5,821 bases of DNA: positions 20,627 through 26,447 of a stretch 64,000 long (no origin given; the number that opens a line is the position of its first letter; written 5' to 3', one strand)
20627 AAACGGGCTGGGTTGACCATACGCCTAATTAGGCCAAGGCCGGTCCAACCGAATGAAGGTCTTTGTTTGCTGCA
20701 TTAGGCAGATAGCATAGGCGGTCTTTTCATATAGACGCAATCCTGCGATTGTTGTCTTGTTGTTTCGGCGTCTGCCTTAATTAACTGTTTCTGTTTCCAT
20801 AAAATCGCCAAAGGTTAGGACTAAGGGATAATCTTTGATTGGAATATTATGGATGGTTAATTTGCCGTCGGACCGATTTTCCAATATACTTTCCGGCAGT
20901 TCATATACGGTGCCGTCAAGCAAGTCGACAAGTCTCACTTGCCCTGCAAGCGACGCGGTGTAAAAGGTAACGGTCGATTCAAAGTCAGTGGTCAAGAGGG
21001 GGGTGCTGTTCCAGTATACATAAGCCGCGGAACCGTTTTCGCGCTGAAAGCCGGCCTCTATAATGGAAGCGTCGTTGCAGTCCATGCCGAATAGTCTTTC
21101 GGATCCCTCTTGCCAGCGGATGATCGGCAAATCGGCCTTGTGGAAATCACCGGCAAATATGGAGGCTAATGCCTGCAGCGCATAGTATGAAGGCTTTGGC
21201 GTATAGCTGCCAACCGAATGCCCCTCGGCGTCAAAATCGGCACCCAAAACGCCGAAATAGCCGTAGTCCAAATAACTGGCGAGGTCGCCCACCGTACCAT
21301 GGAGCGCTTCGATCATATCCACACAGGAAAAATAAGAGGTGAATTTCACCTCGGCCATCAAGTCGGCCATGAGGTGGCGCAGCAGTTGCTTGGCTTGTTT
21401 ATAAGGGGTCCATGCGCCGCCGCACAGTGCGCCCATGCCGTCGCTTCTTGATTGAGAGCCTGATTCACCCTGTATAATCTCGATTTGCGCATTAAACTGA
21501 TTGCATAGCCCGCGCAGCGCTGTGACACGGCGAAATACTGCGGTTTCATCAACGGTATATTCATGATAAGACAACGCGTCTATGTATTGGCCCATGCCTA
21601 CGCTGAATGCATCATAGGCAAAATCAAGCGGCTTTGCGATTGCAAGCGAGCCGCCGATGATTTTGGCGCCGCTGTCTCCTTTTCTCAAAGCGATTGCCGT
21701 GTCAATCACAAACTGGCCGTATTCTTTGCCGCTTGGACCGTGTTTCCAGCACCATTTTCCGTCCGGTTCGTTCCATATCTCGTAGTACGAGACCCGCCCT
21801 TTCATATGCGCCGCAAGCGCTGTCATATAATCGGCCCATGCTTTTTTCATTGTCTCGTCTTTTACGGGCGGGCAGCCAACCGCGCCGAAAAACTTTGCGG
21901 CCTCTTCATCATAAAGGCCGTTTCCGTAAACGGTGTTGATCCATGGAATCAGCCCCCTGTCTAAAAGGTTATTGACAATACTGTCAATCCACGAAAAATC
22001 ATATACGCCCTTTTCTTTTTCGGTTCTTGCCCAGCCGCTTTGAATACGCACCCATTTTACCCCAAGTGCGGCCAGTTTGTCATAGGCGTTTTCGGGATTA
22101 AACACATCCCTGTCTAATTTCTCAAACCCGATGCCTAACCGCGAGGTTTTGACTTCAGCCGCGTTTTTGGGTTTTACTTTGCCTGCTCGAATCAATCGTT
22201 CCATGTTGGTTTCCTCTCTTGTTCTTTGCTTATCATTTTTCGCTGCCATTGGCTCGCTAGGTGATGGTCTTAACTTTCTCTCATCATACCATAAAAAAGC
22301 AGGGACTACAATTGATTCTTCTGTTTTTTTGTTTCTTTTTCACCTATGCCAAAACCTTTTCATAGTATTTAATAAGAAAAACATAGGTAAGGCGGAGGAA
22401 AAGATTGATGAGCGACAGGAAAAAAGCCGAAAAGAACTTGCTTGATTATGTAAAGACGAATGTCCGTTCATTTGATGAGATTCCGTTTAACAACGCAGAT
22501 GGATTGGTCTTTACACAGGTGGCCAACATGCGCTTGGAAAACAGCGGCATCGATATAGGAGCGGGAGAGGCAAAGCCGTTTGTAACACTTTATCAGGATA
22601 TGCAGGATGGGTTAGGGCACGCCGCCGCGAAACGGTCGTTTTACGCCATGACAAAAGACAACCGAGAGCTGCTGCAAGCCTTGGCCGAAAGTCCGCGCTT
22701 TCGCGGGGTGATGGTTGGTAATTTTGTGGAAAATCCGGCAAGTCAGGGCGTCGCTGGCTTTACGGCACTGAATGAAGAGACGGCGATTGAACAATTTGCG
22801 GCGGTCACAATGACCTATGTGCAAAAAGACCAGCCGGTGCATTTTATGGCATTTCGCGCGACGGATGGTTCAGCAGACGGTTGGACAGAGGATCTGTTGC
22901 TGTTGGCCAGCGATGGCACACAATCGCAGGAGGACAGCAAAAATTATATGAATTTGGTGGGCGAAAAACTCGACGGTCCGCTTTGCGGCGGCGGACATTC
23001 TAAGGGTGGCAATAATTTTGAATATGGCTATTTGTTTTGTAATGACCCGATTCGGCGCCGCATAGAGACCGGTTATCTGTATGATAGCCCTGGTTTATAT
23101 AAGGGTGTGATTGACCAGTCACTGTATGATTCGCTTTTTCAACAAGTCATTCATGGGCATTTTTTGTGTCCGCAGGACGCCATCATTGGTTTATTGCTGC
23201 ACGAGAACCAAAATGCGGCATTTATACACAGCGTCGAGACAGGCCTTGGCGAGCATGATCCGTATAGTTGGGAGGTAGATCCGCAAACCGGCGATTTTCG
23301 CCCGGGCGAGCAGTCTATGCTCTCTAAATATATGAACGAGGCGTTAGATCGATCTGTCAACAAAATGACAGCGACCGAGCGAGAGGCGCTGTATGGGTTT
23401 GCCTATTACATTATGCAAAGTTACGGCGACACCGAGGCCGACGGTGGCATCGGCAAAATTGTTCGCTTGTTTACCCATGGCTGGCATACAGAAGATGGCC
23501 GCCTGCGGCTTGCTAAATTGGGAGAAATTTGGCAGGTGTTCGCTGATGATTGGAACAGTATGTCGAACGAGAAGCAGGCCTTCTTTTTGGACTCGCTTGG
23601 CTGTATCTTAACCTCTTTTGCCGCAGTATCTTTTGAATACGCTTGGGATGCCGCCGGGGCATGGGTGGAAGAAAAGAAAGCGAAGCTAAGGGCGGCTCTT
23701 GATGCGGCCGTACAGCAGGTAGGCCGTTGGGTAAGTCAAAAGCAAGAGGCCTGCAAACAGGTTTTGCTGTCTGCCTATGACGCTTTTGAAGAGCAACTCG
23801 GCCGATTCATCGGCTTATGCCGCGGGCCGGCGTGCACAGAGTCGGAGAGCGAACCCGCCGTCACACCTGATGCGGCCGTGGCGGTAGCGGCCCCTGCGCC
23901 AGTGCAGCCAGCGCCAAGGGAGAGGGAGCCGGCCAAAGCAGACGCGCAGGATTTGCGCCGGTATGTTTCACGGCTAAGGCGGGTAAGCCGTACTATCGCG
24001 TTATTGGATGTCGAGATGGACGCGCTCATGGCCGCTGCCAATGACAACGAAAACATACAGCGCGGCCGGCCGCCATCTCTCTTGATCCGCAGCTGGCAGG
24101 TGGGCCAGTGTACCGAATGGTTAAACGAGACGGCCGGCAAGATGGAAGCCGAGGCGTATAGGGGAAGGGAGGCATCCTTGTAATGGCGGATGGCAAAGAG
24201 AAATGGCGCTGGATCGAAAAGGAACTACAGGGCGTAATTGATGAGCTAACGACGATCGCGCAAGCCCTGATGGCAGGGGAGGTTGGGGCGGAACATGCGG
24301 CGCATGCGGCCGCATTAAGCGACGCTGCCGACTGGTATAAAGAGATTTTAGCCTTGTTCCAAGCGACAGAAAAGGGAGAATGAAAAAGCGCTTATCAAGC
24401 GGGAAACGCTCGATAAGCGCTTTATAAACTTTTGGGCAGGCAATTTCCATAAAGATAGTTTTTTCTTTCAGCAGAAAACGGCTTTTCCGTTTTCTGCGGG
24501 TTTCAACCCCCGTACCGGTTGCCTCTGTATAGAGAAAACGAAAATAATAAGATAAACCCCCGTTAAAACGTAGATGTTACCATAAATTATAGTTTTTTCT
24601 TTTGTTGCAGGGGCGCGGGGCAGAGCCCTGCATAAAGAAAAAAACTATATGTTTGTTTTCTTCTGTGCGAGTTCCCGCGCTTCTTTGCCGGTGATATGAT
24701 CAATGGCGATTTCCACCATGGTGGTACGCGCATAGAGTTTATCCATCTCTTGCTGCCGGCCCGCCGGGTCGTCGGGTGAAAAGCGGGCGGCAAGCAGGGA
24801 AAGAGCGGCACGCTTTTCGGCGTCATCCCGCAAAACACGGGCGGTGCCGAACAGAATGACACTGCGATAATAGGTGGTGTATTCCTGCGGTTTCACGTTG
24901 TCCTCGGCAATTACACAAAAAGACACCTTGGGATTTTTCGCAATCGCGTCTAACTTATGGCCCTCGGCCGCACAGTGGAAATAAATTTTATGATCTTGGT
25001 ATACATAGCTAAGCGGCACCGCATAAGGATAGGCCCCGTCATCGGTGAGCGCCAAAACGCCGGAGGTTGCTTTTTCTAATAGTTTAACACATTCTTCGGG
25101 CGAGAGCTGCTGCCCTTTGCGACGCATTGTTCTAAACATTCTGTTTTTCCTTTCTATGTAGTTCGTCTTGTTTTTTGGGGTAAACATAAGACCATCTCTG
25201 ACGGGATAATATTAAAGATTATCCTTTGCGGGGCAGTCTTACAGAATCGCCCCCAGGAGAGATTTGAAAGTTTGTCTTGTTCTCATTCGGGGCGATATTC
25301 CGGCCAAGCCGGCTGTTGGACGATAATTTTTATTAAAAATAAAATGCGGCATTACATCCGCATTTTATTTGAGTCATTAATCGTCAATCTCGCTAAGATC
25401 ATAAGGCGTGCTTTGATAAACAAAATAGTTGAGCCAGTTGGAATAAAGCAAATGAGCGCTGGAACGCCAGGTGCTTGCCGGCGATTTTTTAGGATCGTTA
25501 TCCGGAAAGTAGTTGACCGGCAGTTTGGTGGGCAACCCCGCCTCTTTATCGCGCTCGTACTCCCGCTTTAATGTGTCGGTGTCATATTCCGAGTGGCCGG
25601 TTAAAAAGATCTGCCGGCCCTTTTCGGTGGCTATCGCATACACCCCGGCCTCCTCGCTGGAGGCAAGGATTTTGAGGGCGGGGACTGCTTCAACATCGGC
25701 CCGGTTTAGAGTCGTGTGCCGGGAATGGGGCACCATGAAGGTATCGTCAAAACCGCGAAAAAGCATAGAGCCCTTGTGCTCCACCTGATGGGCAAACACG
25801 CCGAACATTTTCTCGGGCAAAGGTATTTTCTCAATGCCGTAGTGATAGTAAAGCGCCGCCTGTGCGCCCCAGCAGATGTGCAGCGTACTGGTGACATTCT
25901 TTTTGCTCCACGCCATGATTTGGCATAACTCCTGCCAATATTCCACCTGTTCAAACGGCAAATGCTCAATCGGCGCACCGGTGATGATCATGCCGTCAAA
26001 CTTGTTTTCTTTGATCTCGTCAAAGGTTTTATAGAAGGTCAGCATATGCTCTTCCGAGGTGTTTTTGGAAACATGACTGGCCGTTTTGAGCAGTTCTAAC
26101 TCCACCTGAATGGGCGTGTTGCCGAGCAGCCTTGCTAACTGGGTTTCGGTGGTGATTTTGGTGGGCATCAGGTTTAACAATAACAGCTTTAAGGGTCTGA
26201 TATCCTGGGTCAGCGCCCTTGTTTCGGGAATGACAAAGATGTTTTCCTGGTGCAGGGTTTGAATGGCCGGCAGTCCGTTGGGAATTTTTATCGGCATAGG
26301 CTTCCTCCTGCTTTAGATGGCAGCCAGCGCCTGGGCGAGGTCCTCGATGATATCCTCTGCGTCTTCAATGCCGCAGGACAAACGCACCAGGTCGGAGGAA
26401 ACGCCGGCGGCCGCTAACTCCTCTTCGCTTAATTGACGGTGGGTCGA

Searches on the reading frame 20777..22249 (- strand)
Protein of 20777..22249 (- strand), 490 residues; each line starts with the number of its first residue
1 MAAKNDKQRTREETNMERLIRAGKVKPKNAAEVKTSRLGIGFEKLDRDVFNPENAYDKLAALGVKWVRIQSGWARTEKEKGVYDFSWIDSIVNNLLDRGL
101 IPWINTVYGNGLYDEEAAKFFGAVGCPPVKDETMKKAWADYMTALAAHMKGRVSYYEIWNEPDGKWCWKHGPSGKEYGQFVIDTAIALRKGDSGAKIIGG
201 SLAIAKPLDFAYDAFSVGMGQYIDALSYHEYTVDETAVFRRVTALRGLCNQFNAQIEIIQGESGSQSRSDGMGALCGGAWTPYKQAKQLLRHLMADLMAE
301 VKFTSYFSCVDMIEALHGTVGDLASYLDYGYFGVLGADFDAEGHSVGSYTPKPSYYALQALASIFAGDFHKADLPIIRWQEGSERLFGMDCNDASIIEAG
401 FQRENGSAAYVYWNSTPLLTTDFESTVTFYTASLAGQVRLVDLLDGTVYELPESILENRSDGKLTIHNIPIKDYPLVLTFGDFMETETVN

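Call 27: find_related_loci(query=window:20777-22249:-, collection=genome_contigs, flank=10000)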
Query window:20777-22249:- (490 aa) in genome_contigs; peptide patterns used: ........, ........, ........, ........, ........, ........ (x = any residue, [..] = any of these).
85 stretches matched a pattern; 45 encode a relative of the query (tblastn E <= 1e-3); 45 distinct loci.
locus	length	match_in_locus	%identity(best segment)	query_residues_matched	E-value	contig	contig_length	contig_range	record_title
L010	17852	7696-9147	83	7-490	0e+0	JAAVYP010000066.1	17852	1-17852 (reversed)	MAG: Clostridiales bacterium isolate ABMPRH_136_2 k141_1511938, whole genome shotgun sequence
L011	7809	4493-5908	80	16-487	0e+0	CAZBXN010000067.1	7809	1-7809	MAG TPA_asm: uncultured Lachnospiraceae bacterium isolate SRP287540_co2_8 genome assembly, contig: NODE_10346_length_780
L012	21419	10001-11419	78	16-488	0e+0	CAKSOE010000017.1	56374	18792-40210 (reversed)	MAG: uncultured Clostridia bacterium isolate REFINED_METABAT215_TOP10_CONTIGS_1500_ASSEMBLY_K77_MERGED__Hadza_MoBio_hadz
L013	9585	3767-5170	64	16-484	0e+0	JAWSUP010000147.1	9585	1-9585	MAG: Bacillota bacterium isolate B4G8CH4-14 NODE_1590_length_9585_cov_4.149948, whole genome shotgun sequence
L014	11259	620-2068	60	7-490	0e+0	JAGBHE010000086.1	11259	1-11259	MAG: Clostridia bacterium isolate RGIG9115 Water_deer_Rectum.Co__c1417888, whole genome shotgun sequence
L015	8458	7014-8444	61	4-483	0e+0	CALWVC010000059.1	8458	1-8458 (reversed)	MAG: uncultured Clostridia bacterium isolate BRZ_G__bin57 genome assembly, contig: BRZ_G__NODE_9489_length_8458_cov_5.14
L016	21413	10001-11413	59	16-487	0e+0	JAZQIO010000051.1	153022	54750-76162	MAG: Clostridia bacterium isolate T1900044623_TS20190089.MAGScoT_cleanbin_000043 SGB_917_k141_406225, whole genome shotg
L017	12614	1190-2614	60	8-483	0e+0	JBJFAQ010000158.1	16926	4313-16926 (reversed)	MAG: Eubacteriales bacterium isolate PUUB17_bin.015 NODE_3606_length_16926_cov_5.071424, whole genome shotgun sequence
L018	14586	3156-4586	58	8-485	0e+0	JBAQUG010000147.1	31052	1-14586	MAG: Victivallales bacterium isolate MFD12006_ilm_asm_bin38 k127_35944, whole genome shotgun sequence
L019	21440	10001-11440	57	3-484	0e+0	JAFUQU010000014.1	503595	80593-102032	MAG: Clostridia bacterium isolate RGIG4741 Roe_deer_Rectum.Co__c539990, whole genome shotgun sequence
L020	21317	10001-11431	58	11-487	0e+0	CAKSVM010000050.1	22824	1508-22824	MAG: uncultured Eubacteriales bacterium isolate REFINED_METABAT215_TOP10_CONTIGS_1500_ASSEMBLY_K77_MERGED__Nepal_MoBio_F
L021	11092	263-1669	59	16-485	0e+0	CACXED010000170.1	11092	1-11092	MAG: uncultured Ruminococcus sp. isolate RUG11171 genome assembly, contig: RUG11171_asm_170, whole genome shotgun sequen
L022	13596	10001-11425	58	11-485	0e+0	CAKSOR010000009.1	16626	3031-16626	MAG: uncultured Eubacteriales bacterium isolate REFINED_METABAT215_TOP10_CONTIGS_1500_ASSEMBLY_K77_MERGED__Hadza_MoBio_h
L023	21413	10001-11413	57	16-487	0e+0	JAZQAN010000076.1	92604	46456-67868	MAG: Clostridia bacterium isolate T1900044642_TS20190108.MAGScoT_cleanbin_000091 SGB_1291_k141_1523393, whole genome sho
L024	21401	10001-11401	58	16-483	0e+0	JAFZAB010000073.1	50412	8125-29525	MAG: Victivallales bacterium isolate RGIG7578 Water_buffalos_Omasum-3__c233657, whole genome shotgun sequence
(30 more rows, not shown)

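Call 34: search_protein_families(library=pfam, proteins=[L010:9284-10180:-, L010:10836-12626:-, L010:12629-13027:-, L010:13636-14283:-], max_evalue=0.01)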
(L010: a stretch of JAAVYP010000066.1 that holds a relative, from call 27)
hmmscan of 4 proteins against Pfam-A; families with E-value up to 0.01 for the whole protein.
L010:9284-10180:- (298 aa): 6 families
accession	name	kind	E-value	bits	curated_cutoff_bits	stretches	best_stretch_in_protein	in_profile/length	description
PF13175.12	AAA_15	-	5.8e-15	56.2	32.1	2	207-255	325-373/374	AAA ATPase domain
PF13304.12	AAA_21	-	9.3e-15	55.9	27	2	144-257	191-304/304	AAA domain, putative AbiEii toxin, Type IV TA system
PF02463.25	SMC_N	-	4.1e-07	30.1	40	0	54-85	22-54/220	RecF/RecN/SMC N terminal domain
PF13476.12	AAA_23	-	1.1e-06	29.9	27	1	41-119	7-69/201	AAA domain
PF00005.33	ABC_tran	-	3.1e-06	28.3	25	1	55-220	11-136/137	ABC transporter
PF13555.12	AAA_29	-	5.9e-05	23.2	27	1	51-89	18-56/61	P-loop containing region of AAA domain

L010:10836-12626:- (596 aa): 4 families
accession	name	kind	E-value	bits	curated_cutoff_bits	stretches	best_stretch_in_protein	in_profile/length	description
PF00005.33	ABC_tran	-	4.1e-28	99.1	25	1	366-521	1-137/137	ABC transporter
PF13304.12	AAA_21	-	1.8e-06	28.7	27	1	501-549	249-298/304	AAA domain, putative AbiEii toxin, Type IV TA system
PF02463.25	SMC_N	-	4.7e-05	23.4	40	1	379-560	27-208/220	RecF/RecN/SMC N terminal domain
PF13173.12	AAA_14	-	0.0011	19.4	27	1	379-430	5-55/129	AAA domain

L010:12629-13027:- (132 aa): 0 families

L010:13636-14283:- (215 aa): 0 families

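Call 76: search_protein_families(library=pfam, proteins=[window:20777-22249:-], max_evalue=0.001)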
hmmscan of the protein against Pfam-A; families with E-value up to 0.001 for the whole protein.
window:20777-22249:- (490 aa): 2 families
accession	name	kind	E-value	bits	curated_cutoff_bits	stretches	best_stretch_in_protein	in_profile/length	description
PF01229.23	Glyco_hydro_39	-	4.3e-08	32.8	26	1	75-234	65-229/472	Glycosyl hydrolases family 39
PF02449.21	Glyco_hydro_42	-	5.3e-05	23.2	21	1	54-100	14-61/376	Beta-galactosidase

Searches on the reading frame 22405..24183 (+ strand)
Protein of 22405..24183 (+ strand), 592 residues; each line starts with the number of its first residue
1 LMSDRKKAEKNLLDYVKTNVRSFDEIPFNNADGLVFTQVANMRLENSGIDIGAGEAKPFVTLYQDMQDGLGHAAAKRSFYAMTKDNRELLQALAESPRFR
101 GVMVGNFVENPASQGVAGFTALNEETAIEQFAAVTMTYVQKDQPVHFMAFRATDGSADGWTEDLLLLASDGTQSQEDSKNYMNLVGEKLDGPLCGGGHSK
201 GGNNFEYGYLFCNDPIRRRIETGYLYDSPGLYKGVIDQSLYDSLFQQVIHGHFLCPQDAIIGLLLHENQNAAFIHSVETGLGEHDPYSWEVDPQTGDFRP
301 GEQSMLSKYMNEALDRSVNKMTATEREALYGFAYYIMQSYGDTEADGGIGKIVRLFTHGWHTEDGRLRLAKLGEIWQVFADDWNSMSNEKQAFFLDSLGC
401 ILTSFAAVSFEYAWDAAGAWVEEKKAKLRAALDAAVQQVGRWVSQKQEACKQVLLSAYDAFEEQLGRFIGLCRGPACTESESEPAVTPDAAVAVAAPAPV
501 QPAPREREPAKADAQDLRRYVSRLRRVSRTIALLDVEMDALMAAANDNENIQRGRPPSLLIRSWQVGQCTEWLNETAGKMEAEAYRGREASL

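Call 76: search_protein_families(library=pfam, proteins=[window:22405-24183:+], max_evalue=0.001)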
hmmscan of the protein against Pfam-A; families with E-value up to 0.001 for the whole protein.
window:22405-24183:+ (592 aa): 1 family
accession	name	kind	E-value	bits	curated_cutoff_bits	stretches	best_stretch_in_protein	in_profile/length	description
PF11187.14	Mbeg1-like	-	1.9e-36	126.1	21.1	1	94-329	2-218/224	Mbeg1-like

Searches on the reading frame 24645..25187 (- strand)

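Call 76: search_protein_families(library=pfam, proteins=[window:24645-25187:-], max_evalue=0.001)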
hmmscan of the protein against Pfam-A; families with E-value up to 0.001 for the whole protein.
window:24645-25187:- (180 aa): 4 families
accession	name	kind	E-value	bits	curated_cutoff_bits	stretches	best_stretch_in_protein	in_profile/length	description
PF12900.13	Pyridox_ox_2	-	4.6e-29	101.6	27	1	30-168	2-139/140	Pyridoxamine 5'-phosphate oxidase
PF01243.27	PNPOx_N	-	5.5e-16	59.5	28.1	1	30-144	2-98/120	Pyridoxamine 5'-phosphate oxidase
PF04299.18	FMN_bind_2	-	2.8e-06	27.5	22.4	1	27-159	9-158/168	Putative FMN-binding domain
PF16242.11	Pyrid_ox_like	-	0.00058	19.8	28.8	1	33-126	6-92/149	Pyridoxamine 5'-phosphate oxidase like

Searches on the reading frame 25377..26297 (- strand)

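Call 76: search_protein_families(library=pfam, proteins=[window:25377-26297:-], max_evalue=0.001)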
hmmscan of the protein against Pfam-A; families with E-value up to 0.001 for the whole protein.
window:25377-26297:- (306 aa): 2 families
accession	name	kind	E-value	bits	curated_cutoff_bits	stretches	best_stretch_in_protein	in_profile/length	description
PF04204.22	HTS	-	2.9e-143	476.8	27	1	2-299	1-298/298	Homoserine O-succinyltransferase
PF00117.34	GATase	-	1.3e-05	25.4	22.8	1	84-231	25-165/190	Glutamine amidotransferase class-I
